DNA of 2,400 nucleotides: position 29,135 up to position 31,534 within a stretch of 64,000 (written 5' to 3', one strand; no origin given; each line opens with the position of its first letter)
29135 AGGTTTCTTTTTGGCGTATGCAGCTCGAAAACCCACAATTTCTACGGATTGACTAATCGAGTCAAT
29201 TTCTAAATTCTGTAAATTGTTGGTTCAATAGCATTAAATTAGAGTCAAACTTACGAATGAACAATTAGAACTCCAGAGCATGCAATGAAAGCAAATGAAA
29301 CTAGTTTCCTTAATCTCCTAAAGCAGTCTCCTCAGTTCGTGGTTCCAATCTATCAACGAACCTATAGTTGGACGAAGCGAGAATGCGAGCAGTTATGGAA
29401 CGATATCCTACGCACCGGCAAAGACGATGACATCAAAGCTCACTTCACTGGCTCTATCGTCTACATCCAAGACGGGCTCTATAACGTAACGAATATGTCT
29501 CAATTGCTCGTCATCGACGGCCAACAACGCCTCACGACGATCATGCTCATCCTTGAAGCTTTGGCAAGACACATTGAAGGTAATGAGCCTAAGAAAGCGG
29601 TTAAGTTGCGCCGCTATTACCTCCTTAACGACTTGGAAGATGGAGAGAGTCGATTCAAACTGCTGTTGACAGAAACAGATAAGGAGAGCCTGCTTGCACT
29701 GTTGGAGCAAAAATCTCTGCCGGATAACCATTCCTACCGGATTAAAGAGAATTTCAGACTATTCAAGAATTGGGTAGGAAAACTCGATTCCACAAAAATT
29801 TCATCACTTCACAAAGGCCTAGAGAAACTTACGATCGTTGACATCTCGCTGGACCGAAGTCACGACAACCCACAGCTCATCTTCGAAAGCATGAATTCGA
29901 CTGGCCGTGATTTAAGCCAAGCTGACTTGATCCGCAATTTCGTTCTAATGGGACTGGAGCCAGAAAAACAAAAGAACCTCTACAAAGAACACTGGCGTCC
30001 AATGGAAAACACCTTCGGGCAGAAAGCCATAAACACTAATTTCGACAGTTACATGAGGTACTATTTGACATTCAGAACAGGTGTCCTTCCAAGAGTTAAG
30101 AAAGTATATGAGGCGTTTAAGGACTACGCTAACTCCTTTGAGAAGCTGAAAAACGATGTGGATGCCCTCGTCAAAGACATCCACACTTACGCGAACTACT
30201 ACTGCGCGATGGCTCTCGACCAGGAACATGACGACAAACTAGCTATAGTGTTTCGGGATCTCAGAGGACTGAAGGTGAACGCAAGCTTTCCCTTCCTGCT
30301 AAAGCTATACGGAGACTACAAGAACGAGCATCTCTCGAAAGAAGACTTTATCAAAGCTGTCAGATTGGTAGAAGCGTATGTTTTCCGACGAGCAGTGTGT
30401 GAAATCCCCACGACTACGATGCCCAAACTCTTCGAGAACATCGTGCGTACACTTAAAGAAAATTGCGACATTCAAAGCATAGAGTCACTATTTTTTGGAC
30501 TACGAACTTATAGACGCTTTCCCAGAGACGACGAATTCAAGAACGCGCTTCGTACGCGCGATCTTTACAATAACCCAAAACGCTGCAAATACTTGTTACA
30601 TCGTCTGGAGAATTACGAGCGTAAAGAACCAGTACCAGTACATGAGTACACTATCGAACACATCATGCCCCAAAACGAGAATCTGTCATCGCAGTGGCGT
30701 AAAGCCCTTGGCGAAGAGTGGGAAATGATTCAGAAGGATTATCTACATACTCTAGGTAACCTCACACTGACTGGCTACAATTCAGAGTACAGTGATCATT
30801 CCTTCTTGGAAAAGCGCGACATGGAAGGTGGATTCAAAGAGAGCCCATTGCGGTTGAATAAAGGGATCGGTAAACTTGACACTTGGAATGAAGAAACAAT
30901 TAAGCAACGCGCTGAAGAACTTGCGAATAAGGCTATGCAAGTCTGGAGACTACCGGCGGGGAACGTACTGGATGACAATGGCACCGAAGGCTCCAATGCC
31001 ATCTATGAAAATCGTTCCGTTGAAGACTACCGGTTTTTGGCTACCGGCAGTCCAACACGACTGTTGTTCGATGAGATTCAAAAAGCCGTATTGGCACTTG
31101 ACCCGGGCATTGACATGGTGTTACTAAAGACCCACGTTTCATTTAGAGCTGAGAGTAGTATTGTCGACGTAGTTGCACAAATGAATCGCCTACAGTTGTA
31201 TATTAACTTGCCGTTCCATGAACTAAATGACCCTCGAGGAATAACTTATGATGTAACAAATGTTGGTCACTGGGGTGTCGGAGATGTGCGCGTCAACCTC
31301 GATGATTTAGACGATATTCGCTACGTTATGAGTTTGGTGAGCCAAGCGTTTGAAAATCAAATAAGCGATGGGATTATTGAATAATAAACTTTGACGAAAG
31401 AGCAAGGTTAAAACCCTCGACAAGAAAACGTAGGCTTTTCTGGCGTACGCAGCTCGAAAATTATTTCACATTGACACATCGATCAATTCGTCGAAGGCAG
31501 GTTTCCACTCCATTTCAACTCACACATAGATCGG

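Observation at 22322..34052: Five tandem, intact, diverged GmrSD-like (DUF262-DUF1524) nuclease paralogs arranged head-to-tail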

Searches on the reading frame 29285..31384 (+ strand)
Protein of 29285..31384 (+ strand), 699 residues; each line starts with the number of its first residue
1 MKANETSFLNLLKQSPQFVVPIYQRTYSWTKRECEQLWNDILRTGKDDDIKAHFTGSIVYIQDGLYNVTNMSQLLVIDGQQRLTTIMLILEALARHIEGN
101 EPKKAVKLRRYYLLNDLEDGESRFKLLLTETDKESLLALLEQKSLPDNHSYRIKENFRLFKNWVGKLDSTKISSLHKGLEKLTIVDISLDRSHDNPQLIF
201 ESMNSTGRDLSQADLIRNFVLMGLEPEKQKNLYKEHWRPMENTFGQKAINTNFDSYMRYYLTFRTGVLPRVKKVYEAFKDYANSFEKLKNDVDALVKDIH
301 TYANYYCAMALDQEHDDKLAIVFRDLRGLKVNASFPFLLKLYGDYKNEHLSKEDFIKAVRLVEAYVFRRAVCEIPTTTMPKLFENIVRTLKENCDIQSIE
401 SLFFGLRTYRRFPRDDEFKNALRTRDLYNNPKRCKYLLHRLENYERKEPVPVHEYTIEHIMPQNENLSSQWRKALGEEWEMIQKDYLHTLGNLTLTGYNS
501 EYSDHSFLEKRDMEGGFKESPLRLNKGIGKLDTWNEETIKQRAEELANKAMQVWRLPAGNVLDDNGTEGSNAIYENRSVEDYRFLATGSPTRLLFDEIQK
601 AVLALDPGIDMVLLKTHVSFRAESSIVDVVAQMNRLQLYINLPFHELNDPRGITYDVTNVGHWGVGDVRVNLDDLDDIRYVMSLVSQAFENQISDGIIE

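Call 3: search_protein_families(library=pfam, proteins=[window:29285-31384:+], max_evalue=0.01)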
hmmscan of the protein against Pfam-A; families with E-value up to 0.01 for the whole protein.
window:29285-31384:+ (699 aa): 3 families
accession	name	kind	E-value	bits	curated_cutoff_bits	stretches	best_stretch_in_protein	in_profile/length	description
PF03235.19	GmrSD_N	-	9.8e-36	124.2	33.2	1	10-220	3-198/199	GmrSD restriction endonuclease, N-terminal domain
PF07510.16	GmrSD_C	-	1.2e-30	106.6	23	1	412-548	1-137/138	GmrSD restriction endonucleases, C-terminal domain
PF18899.5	DUF5655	-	4.7e-10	39.9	24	1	590-691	11-108/109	Domain of unknown function (DUF5655)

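Call 19: find_homologous_proteins(query=window:29285-31381:+, max_evalue=1e-30)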
Query window:29285-31381:+ (699 aa): 8000 proteins with E <= 1e-30 among 8000 candidates; the best 120 are listed.
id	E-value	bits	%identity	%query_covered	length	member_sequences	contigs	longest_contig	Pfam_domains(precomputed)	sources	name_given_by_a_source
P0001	0.0e+0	1598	100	100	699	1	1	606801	PF07510.17,PF18899.6,PF03235.20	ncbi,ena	-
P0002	0.0e+0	1419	89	100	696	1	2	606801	PF07510.17,PF18899.6,PF03235.20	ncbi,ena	-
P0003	0.0e+0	1405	88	100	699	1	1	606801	PF07510.17,PF18899.6,PF03235.20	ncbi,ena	-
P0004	0.0e+0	1376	87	100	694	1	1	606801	PF07510.17,PF18899.6,PF03235.20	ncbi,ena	-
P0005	2.3e-280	950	62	100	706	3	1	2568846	PF07510.17,PF18899.6,PF03235.20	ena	-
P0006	3.2e-278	943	62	100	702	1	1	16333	PF07510.17,PF18899.6,PF03235.20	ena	-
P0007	9.3e-278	941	62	100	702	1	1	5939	PF07510.17,PF18899.6,PF03235.20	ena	-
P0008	9.3e-278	941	62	100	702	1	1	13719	PF07510.17,PF18899.6,PF03235.20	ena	-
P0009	3.3e-277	940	62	100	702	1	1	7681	PF07510.17,PF18899.6,PF03235.20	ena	-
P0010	4.1e-277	939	62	100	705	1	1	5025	PF07510.17,PF18899.6,PF03235.20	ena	-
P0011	4.6e-277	939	62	100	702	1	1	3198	PF07510.17,PF18899.6,PF03235.20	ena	-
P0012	6.3e-277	939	62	100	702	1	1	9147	PF07510.17,PF18899.6,PF03235.20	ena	-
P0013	1.2e-276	938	62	100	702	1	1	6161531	PF07510.17,PF18899.6,PF03235.20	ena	-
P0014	1.3e-276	938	62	100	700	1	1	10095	PF07510.17,PF18899.6,PF03235.20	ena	-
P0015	1.6e-276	937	62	100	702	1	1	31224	PF07510.17,PF18899.6,PF03235.20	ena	-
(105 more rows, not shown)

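Call 21: find_encoding_contigs(protein=P0001, flank=10000, max_places=6)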
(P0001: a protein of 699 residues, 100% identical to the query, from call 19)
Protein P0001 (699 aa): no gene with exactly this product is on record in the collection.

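Call 22: find_encoding_contigs(protein=P0002, flank=10000, max_places=6)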
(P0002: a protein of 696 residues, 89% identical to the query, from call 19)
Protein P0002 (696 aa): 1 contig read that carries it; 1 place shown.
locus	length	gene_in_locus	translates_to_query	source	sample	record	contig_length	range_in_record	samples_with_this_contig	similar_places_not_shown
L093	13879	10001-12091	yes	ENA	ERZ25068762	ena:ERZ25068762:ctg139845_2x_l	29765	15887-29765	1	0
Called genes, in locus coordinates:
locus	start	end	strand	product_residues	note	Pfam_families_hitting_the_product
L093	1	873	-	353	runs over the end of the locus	PF00005:ABC_tran, PF13304:AAA_21 (faint)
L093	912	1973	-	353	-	PF02625:XdhC_CoxI, PF13478:XdhC_C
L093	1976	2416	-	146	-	PF20256:MoCoBD_2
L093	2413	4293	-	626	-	PF01315:Ald_Xan_dh_C, PF02738:MoCoBD_1, PF20256:MoCoBD_2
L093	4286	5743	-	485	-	PF01799:Fer2_2, PF00941:FAD_binding_5, PF03450:CO_deh_flav_C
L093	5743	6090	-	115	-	PF00576:Transthyretin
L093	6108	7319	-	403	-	PF06181:Urate_ox_N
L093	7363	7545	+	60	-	-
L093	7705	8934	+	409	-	PF03235:GmrSD_N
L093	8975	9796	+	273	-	PF07510:GmrSD_C, PF18899:DUF5655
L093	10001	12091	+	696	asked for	PF03235:GmrSD_N, PF07510:GmrSD_C, PF18899:DUF5655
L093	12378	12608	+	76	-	PF03235:GmrSD_N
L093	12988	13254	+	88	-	-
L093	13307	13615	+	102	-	-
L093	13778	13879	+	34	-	?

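Call 34: search_solved_structures(query=A4, max_evalue=0.01)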
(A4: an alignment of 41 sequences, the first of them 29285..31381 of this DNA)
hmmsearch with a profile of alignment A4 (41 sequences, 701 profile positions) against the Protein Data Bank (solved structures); distinct sequences matched with E-value up to 0.01: 5.
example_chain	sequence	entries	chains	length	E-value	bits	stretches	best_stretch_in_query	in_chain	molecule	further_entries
9jfl_B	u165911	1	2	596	4.4e-19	71.5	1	6-305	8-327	DUF262 domain-containing protein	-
20yv_A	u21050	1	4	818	6.9e-08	34.5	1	17-95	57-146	DUF262 domain-containing protein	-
6jiv_D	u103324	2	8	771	1.4e-07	33.5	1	10-96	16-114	SspE protein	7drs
20yw_A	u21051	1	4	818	8.5e-07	30.9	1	17-95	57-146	DUF262 domain-containing protein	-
7drr_D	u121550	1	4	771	1.8e-06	29.8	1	10-96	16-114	SspE protein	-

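Call 53: predict_structure(alignment_id=A4)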
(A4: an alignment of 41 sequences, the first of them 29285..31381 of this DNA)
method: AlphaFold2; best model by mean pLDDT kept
length: 699 residues; sequences in the alignment: 41
mean_pLDDT: 65.4   pTM: 0.55
mean pLDDT of the five models: 65.4, 61.3, 61.3, 61.1, 52.9
residues with pLDDT >= 90: 60; 70-90: 294; 50-70: 166; < 50: 179
segments of 3 or more residues with pLDDT < 50: 1-28, 52-79, 115-130, 183-210, 286-290, 408-410, 426-431, 454-468, 480-503, 560-576, 694-699
pLDDT, mean of each block of 10 residues (from residue 1): 34 33 38 72 73 40 26 33 71 76 58 45 40 69 76 82 89 80 44 35 34 67 60 75 64 82 80 78 60 83 90 88 80 81 89 89 81 67 71 72 58 67 53 64 75 47 42 52 40 35 55 65 68 63 74 68 32 52 84 92 77 86 80 91 85 82 70 91 86 41
secondary structure, 60 per line:
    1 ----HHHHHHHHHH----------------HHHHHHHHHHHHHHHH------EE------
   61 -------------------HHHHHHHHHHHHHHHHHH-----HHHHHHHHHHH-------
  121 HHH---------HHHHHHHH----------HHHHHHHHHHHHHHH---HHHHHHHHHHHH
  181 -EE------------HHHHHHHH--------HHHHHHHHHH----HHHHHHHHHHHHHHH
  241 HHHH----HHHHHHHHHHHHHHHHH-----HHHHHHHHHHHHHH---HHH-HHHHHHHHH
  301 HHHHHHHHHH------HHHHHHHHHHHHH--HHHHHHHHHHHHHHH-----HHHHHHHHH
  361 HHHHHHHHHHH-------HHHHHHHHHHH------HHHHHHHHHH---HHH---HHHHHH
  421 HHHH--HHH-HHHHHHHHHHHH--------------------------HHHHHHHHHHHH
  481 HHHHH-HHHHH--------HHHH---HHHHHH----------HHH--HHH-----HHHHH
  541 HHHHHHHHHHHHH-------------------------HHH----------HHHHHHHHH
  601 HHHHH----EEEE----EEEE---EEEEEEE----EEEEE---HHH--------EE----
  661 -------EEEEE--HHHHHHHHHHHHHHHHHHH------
elements in order (helices of 4 or more, strands of 3 or more residues): H5-14 H31-46 H80-97 H103-113 H133-140 H151-165 H169-180 H196-203 H212-221 H226-244 H249-265 H271-284 H292-310 H317-329 H332-346 H352-371 H379-389 H396-405 H415-424 H431-442 H469-485 H487-491 H500-503 H507-512 H536-553 H592-605 E610-613 E618-621 E625-631 E636-640 E668-672 H675-693

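Call 70: list_cluster_members(proteins=[window:29285-31384:+, window:22429-24519:+, window:57767-59671:+, window:43537-44271:+, window:20467-20814:-])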
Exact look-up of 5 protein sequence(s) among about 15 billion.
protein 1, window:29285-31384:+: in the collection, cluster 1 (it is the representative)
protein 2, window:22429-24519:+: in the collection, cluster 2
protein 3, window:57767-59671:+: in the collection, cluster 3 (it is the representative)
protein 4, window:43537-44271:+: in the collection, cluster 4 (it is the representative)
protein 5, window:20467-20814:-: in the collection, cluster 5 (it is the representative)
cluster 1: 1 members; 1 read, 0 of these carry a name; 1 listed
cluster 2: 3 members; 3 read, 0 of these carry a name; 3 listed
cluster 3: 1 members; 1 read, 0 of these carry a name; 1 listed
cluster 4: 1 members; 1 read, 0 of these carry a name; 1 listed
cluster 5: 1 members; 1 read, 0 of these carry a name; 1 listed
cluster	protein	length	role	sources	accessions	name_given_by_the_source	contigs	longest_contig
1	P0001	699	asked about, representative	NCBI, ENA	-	-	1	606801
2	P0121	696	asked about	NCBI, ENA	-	-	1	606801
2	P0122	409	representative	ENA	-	-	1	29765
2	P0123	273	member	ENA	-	-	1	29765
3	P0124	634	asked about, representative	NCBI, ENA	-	-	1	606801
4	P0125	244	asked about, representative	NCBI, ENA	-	-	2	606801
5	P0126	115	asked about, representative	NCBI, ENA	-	-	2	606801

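Call 72: search_dna_similar(query=window:29285-31381:+, collection=plasmids, mode=protein, max_evalue=1e-20, max_rows=40)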
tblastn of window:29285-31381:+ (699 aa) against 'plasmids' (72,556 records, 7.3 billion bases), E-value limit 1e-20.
Records with a match: 111; places in all: 111; records where one place covers at least 80% of the query: 27.
Best place of each record, by identity: <60% 111.
By first word of the organism name: Enterococcus 31; Rhizobium 9; Planktothrix 4; Lactiplantibacillus 4; Escherichia 3; Deinococcus 3; Limosilactobacillus 3; Picosynechococcus 2; Rhodococcus 2; Streptomyces 2; and 46 more.
By predicted mobility (MOB-suite, as given by PLSDB): non-mobilizable 72; conjugative 20; mobilizable 19.
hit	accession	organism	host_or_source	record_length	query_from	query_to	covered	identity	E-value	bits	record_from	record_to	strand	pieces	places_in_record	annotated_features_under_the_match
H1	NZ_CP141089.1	Escherichia coli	Homo sapiens,Infected Human Urine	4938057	1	698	100%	56.1%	0e+0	786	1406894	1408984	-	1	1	none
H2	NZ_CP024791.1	Nostoc flagelliforme CCNUN1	cell culture,desert soil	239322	1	694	99%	53.2%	0e+0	759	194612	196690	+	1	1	DUF262 domain-containing protein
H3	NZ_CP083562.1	Sulfitobacter sp. S223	-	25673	1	694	99%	52.7%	0e+0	733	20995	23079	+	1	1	DUF262 and DUF1524 domain-containing protein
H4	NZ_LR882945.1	Planktothrix agardhii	-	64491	1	694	99%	52.5%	0e+0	748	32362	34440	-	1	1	DUF262 domain-containing protein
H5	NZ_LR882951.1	Planktothrix agardhii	-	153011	1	694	99%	52.4%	0e+0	745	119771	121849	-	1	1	DUF262 domain-containing protein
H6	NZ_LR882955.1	Planktothrix agardhii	-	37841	1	694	99%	52.4%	0e+0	745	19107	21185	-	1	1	DUF262 domain-containing protein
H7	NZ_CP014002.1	Picosynechococcus sp. PCC 73109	cell culture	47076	1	696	100%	50.6%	0e+0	687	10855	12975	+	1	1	DUF262 domain-containing protein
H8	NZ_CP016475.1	Picosynechococcus sp. PCC 7003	cell culture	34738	1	696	100%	50.5%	0e+0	689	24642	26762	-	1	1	DUF262 domain-containing protein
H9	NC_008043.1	Ruegeria sp. TM1040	-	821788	1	694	99%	50.4%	0e+0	723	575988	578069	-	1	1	DUF262 and DUF1524 domain-containing protein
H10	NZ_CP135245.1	Escherichia coli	Food,other,Pig ear pet treat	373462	1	621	89%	56.3%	0e+0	706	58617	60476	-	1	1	none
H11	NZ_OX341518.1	Aminobacter niigataensis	-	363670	1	698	100%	48.1%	0e+0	676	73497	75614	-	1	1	DUF262 and DUF1524 domain-containing protein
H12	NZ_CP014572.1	Arthrobacter sp. D5-1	cell culture,Soil cores containing ...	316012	1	695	99%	46.8%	0e+0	647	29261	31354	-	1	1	DUF262 and DUF1524 domain-containing protein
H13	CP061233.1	Escherichia coli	Sheep,cell culture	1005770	1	698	100%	44.4%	2e-138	670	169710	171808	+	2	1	none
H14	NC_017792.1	Deinococcus gobiensis I-0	-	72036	1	694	99%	36.9%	4e-135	446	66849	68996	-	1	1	DUF262 and DUF1524 domain-containing protein | hypothetical protein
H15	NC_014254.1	Methanohalobium evestigatum Z-7303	-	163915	1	557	80%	44.3%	6e-152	495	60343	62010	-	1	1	DUF262 domain-containing protein (x2)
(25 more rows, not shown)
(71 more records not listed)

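Call 73: get_annotated_region(hit=H1, flank=8000)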
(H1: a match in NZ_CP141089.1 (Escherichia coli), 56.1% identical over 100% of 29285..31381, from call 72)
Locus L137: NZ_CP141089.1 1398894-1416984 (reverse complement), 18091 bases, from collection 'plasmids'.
description: Escherichia coli strain KE47 plasmid unnamed1, complete sequence
organism: Escherichia coli (NCBI taxid 562)
taxonomy: Bacteria; Pseudomonadota; Gammaproteobacteria; Enterobacterales; Enterobacteriaceae; Escherichia; Escherichia coli
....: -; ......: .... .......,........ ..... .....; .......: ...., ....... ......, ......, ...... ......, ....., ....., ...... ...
typing (MOB-suite, as given by PLSDB): non-mobilizable
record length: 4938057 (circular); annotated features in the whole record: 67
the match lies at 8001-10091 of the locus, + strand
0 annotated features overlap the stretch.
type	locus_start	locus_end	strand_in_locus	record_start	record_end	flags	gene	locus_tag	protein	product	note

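Call 84: find_encoding_contigs(protein=P0005, flank=10000, max_places=3)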
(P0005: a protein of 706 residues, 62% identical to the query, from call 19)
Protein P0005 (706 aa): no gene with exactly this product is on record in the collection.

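Call 85: find_encoding_contigs(protein=P0013, flank=10000, max_places=3)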
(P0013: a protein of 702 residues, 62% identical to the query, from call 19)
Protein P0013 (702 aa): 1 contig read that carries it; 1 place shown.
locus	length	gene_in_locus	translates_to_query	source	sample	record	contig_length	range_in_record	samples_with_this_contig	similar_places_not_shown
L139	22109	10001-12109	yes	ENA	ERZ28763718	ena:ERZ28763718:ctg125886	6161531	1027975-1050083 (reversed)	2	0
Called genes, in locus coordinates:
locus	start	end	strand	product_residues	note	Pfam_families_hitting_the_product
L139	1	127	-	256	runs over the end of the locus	PF01695:IstB_IS21, PF00308:Bac_DnaA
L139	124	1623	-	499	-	PF00665:rve, PF22483:Mu-transpos_C_2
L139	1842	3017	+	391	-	PF13384:HTH_23, PF13518:HTH_28, PF13551:HTH_29, PF13565:HTH_32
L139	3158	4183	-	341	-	PF13683:rve_3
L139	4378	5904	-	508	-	-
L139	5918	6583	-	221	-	-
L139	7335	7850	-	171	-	-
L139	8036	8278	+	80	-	PF01527:HTH_Tnp_1 (faint)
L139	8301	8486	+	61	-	PF13384:HTH_23, PF13518:HTH_28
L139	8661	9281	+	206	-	PF00665:rve, PF13683:rve_3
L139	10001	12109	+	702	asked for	PF03235:GmrSD_N, PF07510:GmrSD_C, PF18899:DUF5655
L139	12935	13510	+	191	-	-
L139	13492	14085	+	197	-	-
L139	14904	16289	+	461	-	PF06782:UPF0236 (weak)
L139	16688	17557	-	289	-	PF00589:Phage_integrase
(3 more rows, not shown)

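Call 95: find_related_loci(query=A4, collection=viral_contigs, flank=10000)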
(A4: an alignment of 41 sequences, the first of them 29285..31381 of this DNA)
Query A4 (699 aa) in viral_contigs; peptide patterns used: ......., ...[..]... (x = any residue, [..] = any of these).
73 stretches matched a pattern; 26 encode a relative of the query (tblastn E <= 1e-3); 26 distinct loci.
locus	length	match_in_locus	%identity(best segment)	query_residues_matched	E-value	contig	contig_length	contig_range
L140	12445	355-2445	56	1-696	0e+0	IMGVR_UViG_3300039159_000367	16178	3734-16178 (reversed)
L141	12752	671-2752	53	1-693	0e+0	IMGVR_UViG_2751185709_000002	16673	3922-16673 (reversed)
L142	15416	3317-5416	53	1-696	0e+0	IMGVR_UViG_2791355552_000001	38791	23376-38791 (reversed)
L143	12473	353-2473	47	1-696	0e+0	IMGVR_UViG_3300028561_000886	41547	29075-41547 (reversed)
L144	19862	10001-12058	39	1-692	6e-168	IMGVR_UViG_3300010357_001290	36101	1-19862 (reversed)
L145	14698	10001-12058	39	1-692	1e-167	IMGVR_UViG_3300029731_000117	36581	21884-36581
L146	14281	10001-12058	40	1-692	6e-165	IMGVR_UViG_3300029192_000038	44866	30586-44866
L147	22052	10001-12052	39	1-692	2e-164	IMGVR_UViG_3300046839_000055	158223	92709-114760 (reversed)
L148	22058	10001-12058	41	1-692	1e-167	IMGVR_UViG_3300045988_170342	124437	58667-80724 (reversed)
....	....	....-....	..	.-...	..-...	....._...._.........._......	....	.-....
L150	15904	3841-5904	37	1-692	2e-155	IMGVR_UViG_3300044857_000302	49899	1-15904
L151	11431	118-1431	51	258-696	2e-145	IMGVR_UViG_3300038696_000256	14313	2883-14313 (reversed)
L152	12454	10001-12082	36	1-690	3e-134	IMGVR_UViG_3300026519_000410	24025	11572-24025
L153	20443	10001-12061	39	1-692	3e-155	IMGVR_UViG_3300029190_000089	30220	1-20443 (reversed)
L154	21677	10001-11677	35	1-557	8e-94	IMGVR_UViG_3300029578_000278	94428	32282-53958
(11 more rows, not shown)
